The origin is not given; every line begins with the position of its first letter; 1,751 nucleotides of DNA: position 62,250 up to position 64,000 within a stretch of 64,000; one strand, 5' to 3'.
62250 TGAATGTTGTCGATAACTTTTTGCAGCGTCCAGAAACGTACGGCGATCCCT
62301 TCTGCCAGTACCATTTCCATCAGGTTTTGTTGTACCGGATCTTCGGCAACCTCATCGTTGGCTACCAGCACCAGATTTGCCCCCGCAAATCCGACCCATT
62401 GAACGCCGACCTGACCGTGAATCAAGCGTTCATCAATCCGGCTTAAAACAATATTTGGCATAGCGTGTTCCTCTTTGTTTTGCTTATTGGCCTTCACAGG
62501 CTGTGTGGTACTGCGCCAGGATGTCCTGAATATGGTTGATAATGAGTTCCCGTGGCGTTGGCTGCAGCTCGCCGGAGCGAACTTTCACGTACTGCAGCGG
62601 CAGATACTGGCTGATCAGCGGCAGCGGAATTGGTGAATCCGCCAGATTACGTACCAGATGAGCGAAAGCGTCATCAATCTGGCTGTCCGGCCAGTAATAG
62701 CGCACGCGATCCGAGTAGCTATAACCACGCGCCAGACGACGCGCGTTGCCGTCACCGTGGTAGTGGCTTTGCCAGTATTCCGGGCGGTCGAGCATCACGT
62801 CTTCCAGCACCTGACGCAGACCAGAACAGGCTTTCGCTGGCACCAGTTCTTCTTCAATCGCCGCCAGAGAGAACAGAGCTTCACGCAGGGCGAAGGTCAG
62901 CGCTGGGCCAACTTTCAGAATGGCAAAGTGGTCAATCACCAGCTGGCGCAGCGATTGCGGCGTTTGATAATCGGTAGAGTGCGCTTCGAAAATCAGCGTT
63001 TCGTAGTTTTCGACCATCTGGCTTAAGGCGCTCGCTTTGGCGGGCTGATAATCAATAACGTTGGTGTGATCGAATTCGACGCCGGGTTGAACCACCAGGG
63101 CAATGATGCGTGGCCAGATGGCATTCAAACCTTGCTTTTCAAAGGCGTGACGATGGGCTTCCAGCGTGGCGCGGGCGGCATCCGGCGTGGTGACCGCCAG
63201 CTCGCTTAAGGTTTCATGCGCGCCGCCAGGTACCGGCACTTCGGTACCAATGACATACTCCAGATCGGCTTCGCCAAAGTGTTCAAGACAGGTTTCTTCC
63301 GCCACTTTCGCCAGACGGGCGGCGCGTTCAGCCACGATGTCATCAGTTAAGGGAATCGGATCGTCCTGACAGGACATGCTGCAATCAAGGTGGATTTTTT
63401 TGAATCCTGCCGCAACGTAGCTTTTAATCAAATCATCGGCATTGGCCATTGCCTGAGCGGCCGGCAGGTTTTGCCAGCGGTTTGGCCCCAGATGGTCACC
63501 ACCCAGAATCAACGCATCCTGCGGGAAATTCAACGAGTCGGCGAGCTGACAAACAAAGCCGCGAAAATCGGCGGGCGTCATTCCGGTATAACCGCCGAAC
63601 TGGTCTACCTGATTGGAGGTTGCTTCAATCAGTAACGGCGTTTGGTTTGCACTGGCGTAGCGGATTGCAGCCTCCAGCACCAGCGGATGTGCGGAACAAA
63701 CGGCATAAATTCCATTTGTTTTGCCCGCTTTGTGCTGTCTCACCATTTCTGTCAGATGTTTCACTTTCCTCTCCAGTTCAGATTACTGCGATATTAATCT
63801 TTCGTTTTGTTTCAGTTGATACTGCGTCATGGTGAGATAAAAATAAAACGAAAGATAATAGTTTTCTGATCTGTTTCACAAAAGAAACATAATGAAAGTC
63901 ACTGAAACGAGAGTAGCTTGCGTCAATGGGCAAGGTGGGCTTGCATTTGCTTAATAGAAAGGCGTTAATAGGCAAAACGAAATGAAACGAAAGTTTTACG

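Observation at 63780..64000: Repeat-rich control region upstream of kbaZ at the window edge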

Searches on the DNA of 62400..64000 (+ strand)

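Call 5: search_dna_similar(query=window:62400-64000:+, collection=ecoli_genomes, mode=near, max_rows=15)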
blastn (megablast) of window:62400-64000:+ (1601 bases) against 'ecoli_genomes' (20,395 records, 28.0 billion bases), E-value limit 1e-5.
Records with a match: 5322; places in all: 5839; records where one place covers at least 80% of the query: 5315.
Genomes with a match: 5319 of 5426; with a place that covers at least 80% of the query: 5315. Places per genome that has any: lowest 1, median 1, highest 3. On chromosomes: 5836 places; on plasmids: 3.
Best place of each record, by identity: >=99% 3426; 95-99% 1896.
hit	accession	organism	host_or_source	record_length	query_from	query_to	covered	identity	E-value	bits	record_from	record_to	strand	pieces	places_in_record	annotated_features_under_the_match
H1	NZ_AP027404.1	Escherichia coli strain EC416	Sus scrofa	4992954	1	1601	100%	100.0%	0e+0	2957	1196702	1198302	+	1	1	kbaZ: tagatose-bisphosphate aldolase subunit KbaZ | agaV: PTS N-acetylgalactosamine transporter subunit IIB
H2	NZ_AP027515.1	Escherichia coli strain LR-29-1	Homo sapiens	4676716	1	1601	100%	100.0%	0e+0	2957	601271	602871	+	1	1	kbaZ: tagatose-bisphosphate aldolase subunit KbaZ | agaV: PTS N-acetylgalactosamine transporter subunit IIB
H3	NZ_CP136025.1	Escherichia coli strain GDSC2BY4G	vegetable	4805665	1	1601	100%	100.0%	0e+0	2957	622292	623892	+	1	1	kbaZ: tagatose-bisphosphate aldolase subunit KbaZ | agaV: PTS N-acetylgalactosamine transporter subunit IIB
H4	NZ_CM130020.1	Escherichia coli strain EEC_W5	Gallus gallus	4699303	1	1601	100%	100.0%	0e+0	2957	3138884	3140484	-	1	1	kbaZ: tagatose-bisphosphate aldolase subunit KbaZ | agaV: PTS N-acetylgalactosamine transporter subunit IIB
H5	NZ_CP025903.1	Escherichia coli strain 300709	Homo sapiens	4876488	1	1601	100%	99.9%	0e+0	2952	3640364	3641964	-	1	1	kbaZ: tagatose-bisphosphate aldolase subunit KbaZ | agaV: PTS N-acetylgalactosamine transporter subunit IIB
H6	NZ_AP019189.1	Escherichia coli strain M217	Homo sapiens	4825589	1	1601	100%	99.9%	0e+0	2952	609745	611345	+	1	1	kbaZ: tagatose-bisphosphate aldolase subunit KbaZ | agaV: PTS N-acetylgalactosamine transporter subunit IIB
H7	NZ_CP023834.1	Escherichia coli strain 4/2-1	Homo sapiens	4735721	1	1601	100%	99.9%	0e+0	2952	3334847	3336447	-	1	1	kbaZ: tagatose-bisphosphate aldolase subunit KbaZ | agaV: PTS N-acetylgalactosamine transporter subunit IIB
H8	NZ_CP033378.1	Escherichia coli strain L73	goose anus swab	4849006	1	1601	100%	99.9%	0e+0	2952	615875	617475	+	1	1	kbaZ: tagatose-bisphosphate aldolase subunit KbaZ | agaV: PTS N-acetylgalactosamine transporter subunit IIB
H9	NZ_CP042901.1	Escherichia coli strain CFSAN061762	missing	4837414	1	1601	100%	99.9%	0e+0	2952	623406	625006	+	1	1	kbaZ: tagatose-bisphosphate aldolase subunit KbaZ | agaV: PTS N-acetylgalactosamine transporter subunit IIB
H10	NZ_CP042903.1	Escherichia coli strain CFSAN061761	missing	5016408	1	1601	100%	99.9%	0e+0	2952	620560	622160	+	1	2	kbaZ: tagatose-bisphosphate aldolase subunit KbaZ | agaV: PTS N-acetylgalactosamine transporter subunit IIB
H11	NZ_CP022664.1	Escherichia coli strain FORC 064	cucumber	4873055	1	1601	100%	99.9%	0e+0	2952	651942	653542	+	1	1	kbaZ: tagatose-bisphosphate aldolase subunit KbaZ | agaV: PTS N-acetylgalactosamine transporter subunit IIB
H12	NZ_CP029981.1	Escherichia coli strain 99-3165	missing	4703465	1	1601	100%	99.9%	0e+0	2952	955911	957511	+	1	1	kbaZ: tagatose-bisphosphate aldolase subunit KbaZ | agaV: PTS N-acetylgalactosamine transporter subunit IIB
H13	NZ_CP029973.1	Escherichia coli strain 51008369SK1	Dog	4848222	1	1601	100%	99.9%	0e+0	2952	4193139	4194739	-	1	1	kbaZ: tagatose-bisphosphate aldolase subunit KbaZ | agaV: PTS N-acetylgalactosamine transporter subunit IIB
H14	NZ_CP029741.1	Escherichia coli strain AR_0085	missing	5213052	1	1601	100%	99.9%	0e+0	2952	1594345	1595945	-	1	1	kbaZ: tagatose-bisphosphate aldolase subunit KbaZ | agaV: PTS N-acetylgalactosamine transporter subunit IIB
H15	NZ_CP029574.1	Escherichia coli strain DA33133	Homo sapiens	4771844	1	1601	100%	99.9%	0e+0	2952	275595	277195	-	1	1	kbaZ: tagatose-bisphosphate aldolase subunit KbaZ | agaV: PTS N-acetylgalactosamine transporter subunit IIB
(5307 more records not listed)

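Call 6: get_annotated_region(hit=H1, flank=7000)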
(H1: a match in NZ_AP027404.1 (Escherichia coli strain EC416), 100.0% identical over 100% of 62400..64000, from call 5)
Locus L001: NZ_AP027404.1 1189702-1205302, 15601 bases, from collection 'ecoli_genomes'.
description: Escherichia coli strain EC416 isolate EC416 chromosome, complete genome
organism: Escherichia coli strain EC416 (NCBI taxid 562)
replicon: chromosome; assembly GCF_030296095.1
host: Sus scrofa; source: feces; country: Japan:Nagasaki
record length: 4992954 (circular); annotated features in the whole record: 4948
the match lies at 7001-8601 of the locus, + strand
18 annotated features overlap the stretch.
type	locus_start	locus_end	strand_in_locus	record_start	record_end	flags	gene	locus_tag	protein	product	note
CDS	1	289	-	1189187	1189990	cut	agaC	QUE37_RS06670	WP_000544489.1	PTS galactosamine transporter subunit IIC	-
CDS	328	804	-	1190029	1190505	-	agaB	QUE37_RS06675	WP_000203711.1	PTS galactosamine transporter subunit IIB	-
CDS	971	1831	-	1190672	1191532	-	kbaY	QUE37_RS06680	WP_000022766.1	tagatose-bisphosphate aldolase subunit KbaY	-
CDS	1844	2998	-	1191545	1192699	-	agaS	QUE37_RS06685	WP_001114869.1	AgaS family sugar isomerase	-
CDS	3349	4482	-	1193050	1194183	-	nagA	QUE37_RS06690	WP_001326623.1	N-acetylglucosamine-6-phosphate deacetylase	-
CDS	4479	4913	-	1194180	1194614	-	agaF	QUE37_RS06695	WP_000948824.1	PTS galactosamine/N-acetylgalactosamine transporter subunit IIA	-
CDS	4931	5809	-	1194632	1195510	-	agaE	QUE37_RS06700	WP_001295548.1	PTS N-acetylgalactosamine transporter subunit IID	-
CDS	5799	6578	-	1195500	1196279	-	agaW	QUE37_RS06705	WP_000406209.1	PTS N-acetylgalactosamine transporter subunit IIC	-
CDS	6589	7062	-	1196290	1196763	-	agaV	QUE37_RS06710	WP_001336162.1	PTS N-acetylgalactosamine transporter subunit IIB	-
CDS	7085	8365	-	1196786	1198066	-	kbaZ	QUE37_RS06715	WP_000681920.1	tagatose-bisphosphate aldolase subunit KbaZ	-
CDS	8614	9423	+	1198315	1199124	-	agaR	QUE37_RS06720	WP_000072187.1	aga operon transcriptional regulator AgaR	-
CDS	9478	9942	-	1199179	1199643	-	yhaV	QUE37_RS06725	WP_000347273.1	type II toxin-antitoxin system ribonuclease toxin YhaV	-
CDS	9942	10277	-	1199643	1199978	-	prlF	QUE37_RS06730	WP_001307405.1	type II toxin-antitoxin system antitoxin PrlF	-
CDS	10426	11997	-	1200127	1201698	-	garD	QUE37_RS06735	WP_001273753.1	galactarate dehydratase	-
CDS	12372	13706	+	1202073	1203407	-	garP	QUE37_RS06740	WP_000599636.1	galactarate/glucarate/glycerate transporter GarP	-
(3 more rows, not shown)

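Call 44: search_rna_families(source=L001, start=8200, end=8800, threshold=evalue, max_evalue=1)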
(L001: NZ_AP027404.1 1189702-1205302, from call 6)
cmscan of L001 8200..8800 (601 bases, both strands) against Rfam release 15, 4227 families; matches with E-value up to 1: 2.
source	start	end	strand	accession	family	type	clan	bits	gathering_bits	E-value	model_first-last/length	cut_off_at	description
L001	8379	8468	+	RF01859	Phe_leader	Cis-reg; leader;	-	21.5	55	0.42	1-125/125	no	Phenylalanine leader peptide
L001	8378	8475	-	RF01859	Phe_leader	Cis-reg; leader;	-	21.2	55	0.48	1-125/125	no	Phenylalanine leader peptide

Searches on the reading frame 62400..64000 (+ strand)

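Call 24: search_protein_families(proteins=[L001:8614-9420:+], library=ncbifam)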
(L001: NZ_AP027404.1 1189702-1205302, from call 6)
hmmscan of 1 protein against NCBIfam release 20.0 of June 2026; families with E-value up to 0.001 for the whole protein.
L001:8614-9420:+ (269 aa): 12 families
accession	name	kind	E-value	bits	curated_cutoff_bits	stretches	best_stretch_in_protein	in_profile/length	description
NF007316.0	PRK09802.1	equivalog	4e-174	577.1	351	1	1-269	1-269/269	DeoR family transcriptional regulator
NF040755.1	AgaR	equivalog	3.9e-140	465.3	260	1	13-267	2-256/256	transcriptional repressor AgaR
NF007753.1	PRK10434.1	equivalog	2.7e-67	227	350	1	16-267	4-253/253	glucitol operon DNA-binding transcriptional repressor SrlR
NF041397.1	TranRegGlpR_Halo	equivalog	7.1e-60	202.7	300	1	16-265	4-250/253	HTH-type transcriptional regulator GlpR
NF040890.1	trans_reg_YgbI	equivalog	5.4e-44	150.6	400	1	16-266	4-251/253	DNA-binding transcriptional repressor YgbI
NF040887.2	trans_reg_YciT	exception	2.1e-35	122.5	450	1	17-266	3-245/246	DNA-binding transcriptional regulator YciT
NF008154.0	PRK10906.1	equivalog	6.4e-34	117.4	331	1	17-262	5-247/252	DeoR/GlpR family transcriptional regulator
NF010034.0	PRK13509.1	equivalog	6.4e-30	104.3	244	1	17-267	5-251/251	HTH-type transcriptional regulator UlaR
NF007961.0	PRK10681.1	equivalog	1.2e-27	96.9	244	1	16-252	6-237/252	DNA-binding transcriptional repressor DeoR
NF007720.0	PRK10411.1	equivalog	2.7e-25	89.1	259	1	16-251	3-237/243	L-fucose operon activator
NF033788.1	HTH_metalloreg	subfamily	3.1e-05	23.7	55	1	17-64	11-58/77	metalloregulator ArsR/SmtB family transcription factor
TIGR01884.1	cas_HTH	subfamily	7e-05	22.3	60.2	1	14-60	139-185/202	CRISPR-associated CARF protein Csa3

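Call 26: find_related_loci(query=L001:8614-9420:+, collection=genome_contigs, flank=3000)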
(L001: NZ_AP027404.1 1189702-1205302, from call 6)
Query L001:8614-9420:+ (269 aa) in genome_contigs; peptide patterns used: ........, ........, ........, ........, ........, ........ (x = any residue, [..] = any of these).
260 stretches matched a pattern; 138 encode a relative of the query (tblastn E <= 1e-3); the best 80 are kept; 80 distinct loci.
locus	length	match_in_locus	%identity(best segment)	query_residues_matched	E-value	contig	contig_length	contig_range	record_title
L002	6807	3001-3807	99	1-269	3e-179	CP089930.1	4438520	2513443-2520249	Escherichia coli strain E69 chromosome, complete genome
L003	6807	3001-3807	97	1-269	5e-178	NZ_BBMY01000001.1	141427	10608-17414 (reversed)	Escherichia albertii NBRC 107761 = DSM 17582 strain NBRC 107761, whole genome shotgun sequence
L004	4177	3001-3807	98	1-269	1e-180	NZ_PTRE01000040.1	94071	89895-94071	Escherichia sp. MOD1-EC7003 MOD1-EC7003_40_length_94071_cov_127, whole genome shotgun sequence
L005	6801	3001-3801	91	1-267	1e-167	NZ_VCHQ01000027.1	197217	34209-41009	Klebsiella indica strain TOUT106 salmonela_mira_c27, whole genome shotgun sequence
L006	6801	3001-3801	90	1-267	1e-165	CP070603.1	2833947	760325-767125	Kluyvera ascorbata strain Colony413 chromosome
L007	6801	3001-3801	90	1-267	1e-165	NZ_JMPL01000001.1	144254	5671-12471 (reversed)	Kluyvera ascorbata ATCC 33433 GKAS.assembly.001, whole genome shotgun sequence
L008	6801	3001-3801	91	1-267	3e-165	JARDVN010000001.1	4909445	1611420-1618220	Citrobacter amalonaticus strain AUH_CA_2023_1 contig_2, whole genome shotgun sequence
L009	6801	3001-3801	90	1-267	6e-165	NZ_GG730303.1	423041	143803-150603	Citrobacter youngae ATCC 29220 Scfld4, whole genome shotgun sequence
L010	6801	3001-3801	91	1-267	8e-165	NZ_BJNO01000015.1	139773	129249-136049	Raoultella terrigena strain NBRC 14941 sequence15, whole genome shotgun sequence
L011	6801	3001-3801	88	1-267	3e-164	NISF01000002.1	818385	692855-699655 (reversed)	Enterobacter sp. 10-1 NODE_2_length_818513_cov_32.9127, whole genome shotgun sequence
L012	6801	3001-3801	89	1-267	9e-164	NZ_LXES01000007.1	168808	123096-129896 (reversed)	Enterobacter soli ATCC BAA-2102 Sequence00007, whole genome shotgun sequence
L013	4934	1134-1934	89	1-267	8e-165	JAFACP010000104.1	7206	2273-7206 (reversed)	MAG: Proteobacteria bacterium isolate OH_SBB_50 k127_805575, whole genome shotgun sequence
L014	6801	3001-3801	90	1-267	3e-163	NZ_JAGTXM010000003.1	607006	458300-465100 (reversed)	Citrobacter amalonaticus strain ku-bf3 scaffold_2, whole genome shotgun sequence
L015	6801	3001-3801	88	1-267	2e-163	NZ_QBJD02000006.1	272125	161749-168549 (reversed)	Enterobacter sp. RIT418 RIT418_S9_6, whole genome shotgun sequence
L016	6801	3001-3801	90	1-267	3e-163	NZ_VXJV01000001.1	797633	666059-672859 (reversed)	Salmonella enterica subsp. diarizonae strain CCUG 30040T contig_0000001, whole genome shotgun sequence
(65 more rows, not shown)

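Call 30: profile_search(protein=L001:8614-9420:+)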
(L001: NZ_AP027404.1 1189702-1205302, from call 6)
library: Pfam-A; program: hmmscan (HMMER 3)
A. the first sequence (269 residues): domains with independent E <= 10: 8; with E <= 0.001: 3
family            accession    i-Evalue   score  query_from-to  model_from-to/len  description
DeoRC             PF00455.28    4.5e-55   186.4      89-247         2-160/160  DeoR C terminal sensor domain
HTH_DeoR          PF08220.18    3.4e-21    75.2      18-74          1-57/57  DeoR-like helix-turn-helix domain
HTH_11            PF08279.18    7.8e-09    35.7      18-64          1-48/55  HTH domain
HTH_PafC          PF19187.6       0.002    18.4      21-93          8-78/115  PafC helix-turn-helix domain
GntR              PF00392.27     0.0047    17.0      19-67         10-60/64  Bacterial regulatory proteins, gntR family
HTH_5             PF01022.26      0.015    15.6      17-60          2-44/47  Bacterial regulatory protein, arsR family
Phage_Mu_Gp48     PF10076.14       0.24    11.6      15-51         68-108/150  Bacteriophage Mu-like, Gp48
PK_C              PF02887.21       0.76    10.3     112-154        23-64/114  Pyruvate kinase, alpha/beta domain

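Call 49: search_protein_families(proteins=[L008:4127-4627:+, L008:5211-5858:-, L008:5880-6782:-], library=ncbifam, max_evalue=0.00001)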
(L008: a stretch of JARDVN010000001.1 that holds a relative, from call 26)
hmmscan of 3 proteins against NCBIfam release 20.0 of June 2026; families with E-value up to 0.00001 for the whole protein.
L008:4127-4627:+ (167 aa): 10 families
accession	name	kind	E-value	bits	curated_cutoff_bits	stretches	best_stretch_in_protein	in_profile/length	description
NF040755.1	AgaR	equivalog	7.3e-59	199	260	1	3-162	3-160/256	transcriptional repressor AgaR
NF007316.0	PRK09802.1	equivalog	5.7e-44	150.3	351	1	6-150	17-163/269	DeoR family transcriptional regulator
NF007753.1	PRK10434.1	equivalog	1.5e-38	132.8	350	1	6-150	5-149/253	glucitol operon DNA-binding transcriptional repressor SrlR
NF041397.1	TranRegGlpR_Halo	equivalog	7e-28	97.9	300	1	6-150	5-148/253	HTH-type transcriptional regulator GlpR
NF008154.0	PRK10906.1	equivalog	7.3e-23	81.2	331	1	5-148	4-146/252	DeoR/GlpR family transcriptional regulator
NF040890.1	trans_reg_YgbI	equivalog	6.3e-22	78.3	400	1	6-146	5-146/253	DNA-binding transcriptional repressor YgbI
NF040887.2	trans_reg_YciT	exception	6.1e-20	71.9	450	1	7-149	4-141/246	DNA-binding transcriptional regulator YciT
NF010034.0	PRK13509.1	equivalog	3.5e-19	69.2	244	1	5-150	4-149/251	HTH-type transcriptional regulator UlaR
NF007720.0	PRK10411.1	equivalog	2.8e-17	62.8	259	1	6-149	4-148/243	L-fucose operon activator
NF007961.0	PRK10681.1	equivalog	5.4e-09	35.8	244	1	15-149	16-148/252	DNA-binding transcriptional repressor DeoR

L008:5211-5858:- (215 aa): 12 families
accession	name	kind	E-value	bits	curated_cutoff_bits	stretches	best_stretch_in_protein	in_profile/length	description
NF009835.0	PRK13310.1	equivalog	3.5e-67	226.9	380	1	1-204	2-207/303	N-acetylglucosamine kinase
NF009836.0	PRK13311.1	equivalog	7.6e-56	189.2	551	1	1-205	2-208/256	N-acetyl-D-glucosamine kinase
NF007108.0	PRK09557.1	equivalog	2.9e-51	174.6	443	1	3-206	5-208/303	fructokinase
NF007251.0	PRK09698.1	equivalog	1.3e-26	93.5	253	1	2-192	9-194/304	allose kinase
TIGR00744.1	ROK_glcA_fam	subfamily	6.2e-26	91.4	260.35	1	3-202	2-196/318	ROK family glucokinase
NF003461.0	PRK05082.1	subfamily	1.1e-16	61.1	283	1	4-191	6-183/291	N-acetylmannosamine kinase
NF047821.1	NactlManKinNanK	equivalog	1.6e-15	57.5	450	1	3-191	5-183/288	N-acetylmannosamine kinase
NF045551.1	GK_Pyrobac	equivalog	7.9e-15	54.9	500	1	2-201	3-183/294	ATP-dependent glucokinase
NF042998.1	bglucokin_BglK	equivalog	1.4e-12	47.4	550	1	4-185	6-184/291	beta-glucoside kinase BglK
NF047937.1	TransRegNagC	equivalog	2.3e-12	46.9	650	1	6-191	86-267/399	DNA-binding transcriptional regulator NagC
NF049930.1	TransRegMlc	equivalog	1.6e-09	37.6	530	1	59-189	149-271/405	sugar metabolism global transcriptional regulator Mlc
NF045942.1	PolPhglucPhase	equivalog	2.5e-09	37.2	250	1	2-159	3-156/242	polyphosphate--glucose phosphotransferase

L008:5880-6782:- (300 aa): 1 family
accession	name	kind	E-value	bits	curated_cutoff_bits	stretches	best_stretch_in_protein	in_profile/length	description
NF040723.1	UDP-GlcNAcDh_Arch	equivalog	1.5e-06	27.9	450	0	1-91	108-186/302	UDP-N-acetylglucosamine 3-dehydrogenase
